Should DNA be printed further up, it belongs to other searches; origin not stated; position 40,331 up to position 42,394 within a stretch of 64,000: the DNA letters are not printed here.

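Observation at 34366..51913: SusD-less uptake super-module: LacI + giant TPR + four FG-GAP/ASPIC propellers + TonB-dependent barrel + TPR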

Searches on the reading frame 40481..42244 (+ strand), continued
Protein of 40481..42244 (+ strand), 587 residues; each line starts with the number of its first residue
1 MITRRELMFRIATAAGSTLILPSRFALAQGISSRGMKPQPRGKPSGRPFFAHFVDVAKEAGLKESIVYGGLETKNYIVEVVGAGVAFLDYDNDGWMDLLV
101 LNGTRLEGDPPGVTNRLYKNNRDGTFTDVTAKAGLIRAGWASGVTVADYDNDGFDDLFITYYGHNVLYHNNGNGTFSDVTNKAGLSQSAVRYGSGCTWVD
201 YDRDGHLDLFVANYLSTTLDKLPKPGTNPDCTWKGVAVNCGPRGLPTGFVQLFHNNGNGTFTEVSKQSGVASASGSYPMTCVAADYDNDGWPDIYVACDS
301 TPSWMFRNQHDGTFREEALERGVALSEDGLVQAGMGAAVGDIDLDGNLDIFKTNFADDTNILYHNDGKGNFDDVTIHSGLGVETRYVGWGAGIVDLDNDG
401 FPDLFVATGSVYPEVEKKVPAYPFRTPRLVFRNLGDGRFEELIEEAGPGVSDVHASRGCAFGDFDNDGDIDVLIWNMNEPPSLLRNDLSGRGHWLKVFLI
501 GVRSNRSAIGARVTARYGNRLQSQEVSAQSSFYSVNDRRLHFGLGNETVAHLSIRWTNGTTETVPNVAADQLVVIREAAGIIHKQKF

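Call 63: search_protein_families(library=pfam, proteins=[P0150, P0153, P0186, P0194, P0137, P0195, P0202, P0258, P0176, P0235], max_evalue=1e-8)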
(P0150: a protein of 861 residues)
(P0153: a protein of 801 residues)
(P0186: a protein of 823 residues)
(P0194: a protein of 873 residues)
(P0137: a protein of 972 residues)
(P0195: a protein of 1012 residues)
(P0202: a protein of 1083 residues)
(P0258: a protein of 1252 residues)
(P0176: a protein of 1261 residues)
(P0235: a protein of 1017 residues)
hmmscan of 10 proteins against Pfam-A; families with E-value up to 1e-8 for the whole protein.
P0150 (861 aa): 14 families
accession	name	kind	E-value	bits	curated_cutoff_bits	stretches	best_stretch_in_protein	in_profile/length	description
PF13517.12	FG-GAP_3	-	9.1e-61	202.8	26.9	5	416-477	1-61/61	FG-GAP-like repeat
PF07719.23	TPR_2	-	7.3e-32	107.3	27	0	203-236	1-34/34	Tetratricopeptide repeat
PF00515.34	TPR_1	-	1.9e-31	107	27.8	0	203-236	1-34/34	Tetratricopeptide repeat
PF13414.12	TPR_11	-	1.4e-25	89.1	26.8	0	216-243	7-34/42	TPR repeat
PF13181.12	TPR_8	-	8.4e-25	85.2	25.7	0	203-236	1-34/34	Tetratricopeptide repeat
PF13432.12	TPR_16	-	3.7e-23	82.1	32.7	0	139-201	1-63/65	Tetratricopeptide repeat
PF14559.12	TPR_19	-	5.1e-22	78.4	25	0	41-101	1-61/68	Tetratricopeptide repeat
PF13431.12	TPR_17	-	5.5e-22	76.6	24.4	0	225-258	1-34/34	Tetratricopeptide repeat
PF07593.17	UnbV_ASPIC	-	1.5e-20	73.3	23.4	1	770-837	1-68/68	ASPIC and UnbV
PF13428.12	TPR_14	-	1.6e-15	56.5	23.5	0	204-243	2-41/44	Tetratricopeptide repeat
PF13371.12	TPR_9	-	8.7e-14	51.7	35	0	73-132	3-62/73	Tetratricopeptide repeat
PF13424.12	TPR_12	-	4.4e-13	49.7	30.1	0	170-232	4-74/77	Tetratricopeptide repeat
PF01839.29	FG-GAP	-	1.7e-12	47.4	22.1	0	539-561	2-24/37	FG-GAP repeat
PF13174.12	TPR_6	-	5.2e-12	46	26.3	0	205-234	2-31/33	Tetratricopeptide repeat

P0153 (801 aa): 11 families
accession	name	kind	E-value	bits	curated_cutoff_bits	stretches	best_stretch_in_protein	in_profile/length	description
PF13517.12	FG-GAP_3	-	3.9e-53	178.3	26.9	4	365-432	1-61/61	FG-GAP-like repeat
PF07719.23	TPR_2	-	1.3e-24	84.7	27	0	208-237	4-33/34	Tetratricopeptide repeat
PF07593.17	UnbV_ASPIC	-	3.7e-18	65.6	23.4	1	724-790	1-66/68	ASPIC and UnbV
PF13432.12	TPR_16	-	8.5e-18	64.9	32.7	0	113-163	11-61/65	Tetratricopeptide repeat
PF00515.34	TPR_1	-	3.6e-14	52.3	27.8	0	133-163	1-31/34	Tetratricopeptide repeat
PF01839.29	FG-GAP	-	8.3e-14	51.5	22.1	0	494-516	2-24/37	FG-GAP repeat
PF14559.12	TPR_19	-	1.5e-13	51.2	25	0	113-164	5-56/68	Tetratricopeptide repeat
PF13428.12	TPR_14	-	1.5e-13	50.4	23.5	0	208-243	4-39/44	Tetratricopeptide repeat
PF13181.12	TPR_8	-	6.3e-13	48.2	25.7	0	133-164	1-32/34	Tetratricopeptide repeat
PF13431.12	TPR_17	-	7.6e-12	45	24.4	0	123-154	3-34/34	Tetratricopeptide repeat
PF13414.12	TPR_11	-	1.3e-11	44.4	26.8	0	218-241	7-30/42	TPR repeat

P0186 (823 aa): 12 families
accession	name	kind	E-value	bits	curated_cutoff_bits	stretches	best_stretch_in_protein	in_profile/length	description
PF13517.12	FG-GAP_3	-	5.9e-44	148.9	26.9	3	388-454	1-61/61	FG-GAP-like repeat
PF01839.29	FG-GAP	-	1.2e-18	67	22.1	0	383-413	4-30/37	FG-GAP repeat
PF07593.17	UnbV_ASPIC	-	5.6e-18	65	23.4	1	748-811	4-67/68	ASPIC and UnbV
PF14559.12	TPR_19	-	8.6e-18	64.9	25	0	76-137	3-64/68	Tetratricopeptide repeat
PF07719.23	TPR_2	-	6.7e-16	57.5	27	0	172-203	3-34/34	Tetratricopeptide repeat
PF13432.12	TPR_16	-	1.2e-15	58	32.7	0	152-204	13-65/65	Tetratricopeptide repeat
PF13431.12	TPR_17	-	5.5e-15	54.8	24.4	0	194-225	3-34/34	Tetratricopeptide repeat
PF23914.1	TPR_CcmH_CycH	-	2.1e-14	54.1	42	0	54-144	40-133/158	Cytochrome c-type biogenesis protein H TPR domain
PF13428.12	TPR_14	-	6.3e-14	51.6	23.5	0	2-38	7-43/44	Tetratricopeptide repeat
PF13414.12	TPR_11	-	1.5e-12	47.4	26.8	0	177-215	1-39/42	TPR repeat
PF12895.13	ANAPC3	-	3.2e-10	40.6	27.2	0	156-226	9-78/82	Anaphase-promoting complex, cyclosome, subunit 3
PF00515.34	TPR_1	-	9.2e-10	38.4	27.8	0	206-226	3-23/34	Tetratricopeptide repeat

P0194 (873 aa): 8 families
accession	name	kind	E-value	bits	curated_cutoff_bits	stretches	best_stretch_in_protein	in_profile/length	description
PF13517.12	FG-GAP_3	-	2e-46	156.9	26.9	5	429-495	1-61/61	FG-GAP-like repeat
PF07593.17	UnbV_ASPIC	-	3.8e-19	68.8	23.4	1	786-853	1-67/68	ASPIC and UnbV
PF14559.12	TPR_19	-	2.2e-18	66.8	25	0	241-307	1-67/68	Tetratricopeptide repeat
PF01839.29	FG-GAP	-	9e-18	64.2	22.1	0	735-757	3-25/37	FG-GAP repeat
PF07719.23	TPR_2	-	4.4e-15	54.9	27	0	129-161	2-34/34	Tetratricopeptide repeat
PF13432.12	TPR_16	-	5.1e-14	52.8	32.7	0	235-299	1-65/65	Tetratricopeptide repeat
PF13428.12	TPR_14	-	5.5e-13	48.6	23.5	0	129-168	2-41/44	Tetratricopeptide repeat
PF00515.34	TPR_1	-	5e-11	42.4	27.8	0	95-123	2-30/34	Tetratricopeptide repeat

P0137 (972 aa): 16 families
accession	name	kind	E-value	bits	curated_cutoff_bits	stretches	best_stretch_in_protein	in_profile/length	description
PF13414.12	TPR_11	-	4.5e-48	161.1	26.8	1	696-725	9-38/42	TPR repeat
PF13517.12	FG-GAP_3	-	5.7e-45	152.2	26.9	3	138-199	1-61/61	FG-GAP-like repeat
PF07719.23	TPR_2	-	3.7e-43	142.5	27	0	894-923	5-34/34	Tetratricopeptide repeat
PF13432.12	TPR_16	-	2.3e-40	137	32.7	1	862-923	3-64/65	Tetratricopeptide repeat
PF00515.34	TPR_1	-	3.7e-38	128.3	27.8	0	894-923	5-34/34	Tetratricopeptide repeat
PF13431.12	TPR_17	-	3.2e-37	124.1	24.4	0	878-910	1-33/34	Tetratricopeptide repeat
PF14559.12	TPR_19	-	3.1e-28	98.3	25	0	759-822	1-63/68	Tetratricopeptide repeat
PF13181.12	TPR_8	-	5.4e-27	92.1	25.7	0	894-922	5-33/34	Tetratricopeptide repeat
PF13428.12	TPR_14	-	1.6e-22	78.1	23.5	0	784-825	2-43/44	Tetratricopeptide repeat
PF07593.17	UnbV_ASPIC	-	5.6e-19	68.2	23.4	1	492-559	1-67/68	ASPIC and UnbV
PF24575.1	TPR_Slam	-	1.7e-17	64.2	35.2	0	691-738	57-104/104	Surface lipoprotein assembly modifier, N-terminal TPR repeats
PF13424.12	TPR_12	-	2.5e-15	56.8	30.1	0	740-811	2-73/77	Tetratricopeptide repeat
PF23914.1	TPR_CcmH_CycH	-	2.8e-15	56.9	42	0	745-849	46-153/158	Cytochrome c-type biogenesis protein H TPR domain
PF13174.12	TPR_6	-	5.6e-14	52.2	26.3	0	684-714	3-33/33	Tetratricopeptide repeat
PF01839.29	FG-GAP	-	7.4e-12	45.3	22.1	0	134-164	5-32/37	FG-GAP repeat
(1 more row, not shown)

P0195 (1012 aa): 19 families
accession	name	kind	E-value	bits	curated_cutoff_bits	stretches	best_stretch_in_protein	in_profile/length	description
PF13517.12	FG-GAP_3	-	2.4e-54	182.2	26.9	4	72-142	1-61/61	FG-GAP-like repeat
PF13414.12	TPR_11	-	2.5e-43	145.9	26.8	0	835-868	8-41/42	TPR repeat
PF07719.23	TPR_2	-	7.1e-41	135.4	27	0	855-888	1-34/34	Tetratricopeptide repeat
PF00515.34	TPR_1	-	1.1e-40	136.3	27.8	0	855-888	1-34/34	Tetratricopeptide repeat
PF13181.12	TPR_8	-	1.2e-38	128.4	25.7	0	856-888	2-34/34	Tetratricopeptide repeat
PF13432.12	TPR_16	-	2.1e-35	121.2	32.7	1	826-888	2-64/65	Tetratricopeptide repeat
PF13431.12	TPR_17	-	1.5e-33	112.7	24.4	0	843-876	1-34/34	Tetratricopeptide repeat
PF13424.12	TPR_12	-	6.8e-31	106.7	30.1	1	857-920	5-76/77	Tetratricopeptide repeat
PF14559.12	TPR_19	-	1.3e-29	102.8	25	0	649-701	5-57/68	Tetratricopeptide repeat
PF13428.12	TPR_14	-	3.8e-23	80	23.5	0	671-710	3-42/44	Tetratricopeptide repeat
PF07593.17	UnbV_ASPIC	-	4.1e-16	59.1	23.4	1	486-549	3-66/68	ASPIC and UnbV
PF01839.29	FG-GAP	-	9.4e-16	57.8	22.1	0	173-197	1-25/37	FG-GAP repeat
PF13371.12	TPR_9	-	6.2e-15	55.4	35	0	677-737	3-63/73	Tetratricopeptide repeat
PF23914.1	TPR_CcmH_CycH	-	3e-14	53.6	42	0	808-922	37-154/158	Cytochrome c-type biogenesis protein H TPR domain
PF13174.12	TPR_6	-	7.4e-14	51.8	26.3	0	856-887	1-32/33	Tetratricopeptide repeat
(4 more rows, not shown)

P0202 (1083 aa): 20 families
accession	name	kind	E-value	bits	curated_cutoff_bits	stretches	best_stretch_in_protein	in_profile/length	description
PF07719.23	TPR_2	-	1.3e-60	197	27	0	946-978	2-34/34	Tetratricopeptide repeat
PF00515.34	TPR_1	-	1.5e-58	192.8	27.8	2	946-978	2-34/34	Tetratricopeptide repeat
PF13517.12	FG-GAP_3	-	6.5e-50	168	26.9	3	127-188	1-61/61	FG-GAP-like repeat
PF13414.12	TPR_11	-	8.1e-48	160.3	26.8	1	952-990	1-39/42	TPR repeat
PF13181.12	TPR_8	-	1e-45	150.4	25.7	0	946-977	2-33/34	Tetratricopeptide repeat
PF14559.12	TPR_19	-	1.9e-40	137.5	25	0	1026-1074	4-52/68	Tetratricopeptide repeat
PF13431.12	TPR_17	-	4.5e-40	133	24.4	0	967-1000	1-34/34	Tetratricopeptide repeat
PF13432.12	TPR_16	-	8.5e-37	125.6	32.7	1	950-1012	2-64/65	Tetratricopeptide repeat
PF13428.12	TPR_14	-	2.7e-34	114.6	23.5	0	667-708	2-43/44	Tetratricopeptide repeat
PF13424.12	TPR_12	-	4.1e-34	117.1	30.1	0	983-1044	7-76/77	Tetratricopeptide repeat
PF13176.12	TPR_7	-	2.5e-22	77.4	27.9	0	949-977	3-31/36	Tetratricopeptide repeat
PF23914.1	TPR_CcmH_CycH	-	8.3e-21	74.9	42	0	951-1042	56-150/158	Cytochrome c-type biogenesis protein H TPR domain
PF07593.17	UnbV_ASPIC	-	8.5e-21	74.1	23.4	1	480-547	1-68/68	ASPIC and UnbV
PF12895.13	ANAPC3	-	1.3e-19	70.7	27.2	0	999-1069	6-78/82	Anaphase-promoting complex, cyclosome, subunit 3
PF13174.12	TPR_6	-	7e-17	61.3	26.3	0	862-894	1-33/33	Tetratricopeptide repeat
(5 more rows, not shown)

P0258 (1252 aa): 18 families
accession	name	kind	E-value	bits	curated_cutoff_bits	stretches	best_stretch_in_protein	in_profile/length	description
PF13424.12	TPR_12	-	6.1e-71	235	30.1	5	1109-1184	1-76/77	Tetratricopeptide repeat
PF13374.12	TPR_10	-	1.8e-59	196.6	27.5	2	1196-1234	3-41/42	Tetratricopeptide repeat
PF13517.12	FG-GAP_3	-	1.1e-46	157.6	26.9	4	154-214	2-61/61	FG-GAP-like repeat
PF24885.1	TPR_NPHP3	-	4.9e-42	144.4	100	2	967-1059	122-214/239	Nephrocystin-3 TPR domain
PF00515.34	TPR_1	-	8e-33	111.4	27.8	0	875-904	3-32/34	Tetratricopeptide repeat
PF07719.23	TPR_2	-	2.6e-31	105.6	27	0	875-905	3-33/34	Tetratricopeptide repeat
PF13181.12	TPR_8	-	2.9e-31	105.4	25.7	0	875-904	3-32/34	Tetratricopeptide repeat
PF14559.12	TPR_19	-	5.5e-30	103.9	25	0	885-943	3-61/68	Tetratricopeptide repeat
PF13432.12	TPR_16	-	1.4e-28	99.4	32.7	0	697-755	7-65/65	Tetratricopeptide repeat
PF13176.12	TPR_7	-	5.9e-21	73.2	27.9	0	1071-1101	1-31/36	Tetratricopeptide repeat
PF01839.29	FG-GAP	-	6.8e-21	74.2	22.1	0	279-301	3-25/37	FG-GAP repeat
PF17874.7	TPR_MalT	-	4.2e-18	66.2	45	1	1067-1224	38-190/336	MalT-like TPR region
PF13428.12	TPR_14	-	7.5e-18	63.7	23.5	0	876-916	4-44/44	Tetratricopeptide repeat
PF07593.17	UnbV_ASPIC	-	1.7e-16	60.3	23.4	1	506-570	1-65/68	ASPIC and UnbV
PF13414.12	TPR_11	-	6.5e-16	58.2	26.8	0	880-921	1-42/42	TPR repeat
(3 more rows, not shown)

P0176 (1261 aa): 2 families
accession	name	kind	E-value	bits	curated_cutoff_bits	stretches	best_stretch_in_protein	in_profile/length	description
PF13517.12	FG-GAP_3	-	1.3e-72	240.8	26.9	2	72-143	1-61/61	FG-GAP-like repeat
PF07593.17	UnbV_ASPIC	-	8.8e-28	96.4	23.4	2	484-548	3-67/68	ASPIC and UnbV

P0235 (1017 aa): 3 families
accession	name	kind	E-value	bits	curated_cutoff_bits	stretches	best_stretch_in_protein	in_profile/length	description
PF13517.12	FG-GAP_3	-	8.3e-55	183.7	26.9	4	576-637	1-61/61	FG-GAP-like repeat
PF07593.17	UnbV_ASPIC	-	1.2e-19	70.4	23.4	1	932-998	1-67/68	ASPIC and UnbV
PF01839.29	FG-GAP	-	1.8e-11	44.1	22.1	0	618-642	1-25/37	FG-GAP repeat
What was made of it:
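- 8 of 10 long family representatives are TPR+propeller or propeller+TPR (call 63).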

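Call 79: predict_structure(alignment_id=A6)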
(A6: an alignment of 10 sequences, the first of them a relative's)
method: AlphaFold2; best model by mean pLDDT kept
length: 801 residues; sequences in the alignment: 10
mean_pLDDT: 82.8   pTM: 0.72
mean pLDDT of the five models: 82.8, 82.3, 81.2, 80.2, 80.2
residues with pLDDT >= 90: 423; 70-90: 240; 50-70: 63; < 50: 75
segments of 3 or more residues with pLDDT < 50: 1-31, 248-259, 284-294, 451-457, 628-638, 799-801
pLDDT, mean of each block of 10 residues (from residue 1): 28 29 31 77 90 93 93 90 92 96 95 83 97 94 81 95 86 91 80 93 90 79 87 85 62 41 81 94 53 68 93 84 71 93 94 79 95 90 92 93 76 89 94 82 58 47 86 95 94 91 90 86 93 88 74 90 89 77 82 78 80 92 70 41 88 86 86 91 94 90 86 95 95 94 87 94 95 93 96 79 28
secondary structure, 60 per line:
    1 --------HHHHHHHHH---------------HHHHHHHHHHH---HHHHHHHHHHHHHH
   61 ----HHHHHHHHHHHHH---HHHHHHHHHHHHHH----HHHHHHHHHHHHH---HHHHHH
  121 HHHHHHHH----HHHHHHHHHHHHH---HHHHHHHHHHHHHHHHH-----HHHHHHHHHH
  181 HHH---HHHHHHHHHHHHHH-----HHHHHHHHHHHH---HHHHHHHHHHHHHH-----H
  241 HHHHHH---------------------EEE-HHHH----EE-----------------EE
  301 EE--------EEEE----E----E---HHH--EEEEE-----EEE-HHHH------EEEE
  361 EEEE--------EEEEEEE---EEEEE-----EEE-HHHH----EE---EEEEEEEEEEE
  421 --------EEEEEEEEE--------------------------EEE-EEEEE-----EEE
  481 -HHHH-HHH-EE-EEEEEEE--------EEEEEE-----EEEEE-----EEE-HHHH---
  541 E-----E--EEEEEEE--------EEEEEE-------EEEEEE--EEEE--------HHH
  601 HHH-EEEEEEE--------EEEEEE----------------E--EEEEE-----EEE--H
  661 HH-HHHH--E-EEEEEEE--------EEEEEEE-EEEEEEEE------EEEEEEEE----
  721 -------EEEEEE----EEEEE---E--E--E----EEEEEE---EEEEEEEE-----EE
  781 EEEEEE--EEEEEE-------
elements in order (helices of 4 or more, strands of 3 or more residues): H9-17 H33-43 H47-60 H65-77 H81-94 H99-111 H115-128 H133-145 H149-165 H171-183 H187-200 H206-217 H221-234 H240-246 E268-270 H272-275 E299-302 E311-314 E333-337 E343-345 H347-350 E357-364 E373-379 E383-387 E393-395 H397-400 E410-420 E429-437 E464-466 E468-472 E478-480 H482-485 E494-500 E509-514 E520-524 E530-532 H534-537 E550-556 E565-570 E578-583 E586-589 H598-603 E605-611 E620-625 E645-649 E655-657 H664-667 E672-678 E687-693 E695-702 E709-716 E728-733 E738-742 E757-762 E766-773 E779-786 E789-794
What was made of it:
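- The pTM of 0.72 for a natural fusion model does not establish an interface (call 79).
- Tried and rejected: It gave pLDDT 82.8 and pTM 0.72 (call 79).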

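Call 81: find_encoding_contigs(protein=P0134, flank=7000, max_places=2)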
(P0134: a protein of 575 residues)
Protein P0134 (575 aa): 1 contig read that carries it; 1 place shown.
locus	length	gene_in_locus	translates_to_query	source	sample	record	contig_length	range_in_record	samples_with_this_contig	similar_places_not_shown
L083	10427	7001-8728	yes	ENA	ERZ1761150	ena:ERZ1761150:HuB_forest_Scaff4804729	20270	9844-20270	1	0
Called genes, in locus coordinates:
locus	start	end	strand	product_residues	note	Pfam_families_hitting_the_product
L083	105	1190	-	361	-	-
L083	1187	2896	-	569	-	PF01839:FG-GAP (faint), PF13517:FG-GAP_3, PF07593:UnbV_ASPIC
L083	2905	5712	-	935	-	PF13620:CarboxypepD_reg, PF13715:CarbopepD_reg_2 (weak), PF25183:OMP_b-brl_4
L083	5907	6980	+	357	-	-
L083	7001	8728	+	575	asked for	PF01839:FG-GAP (faint), PF13517:FG-GAP_3, PF07593:UnbV_ASPIC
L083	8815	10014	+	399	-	PF01244:Peptidase_M19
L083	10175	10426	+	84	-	?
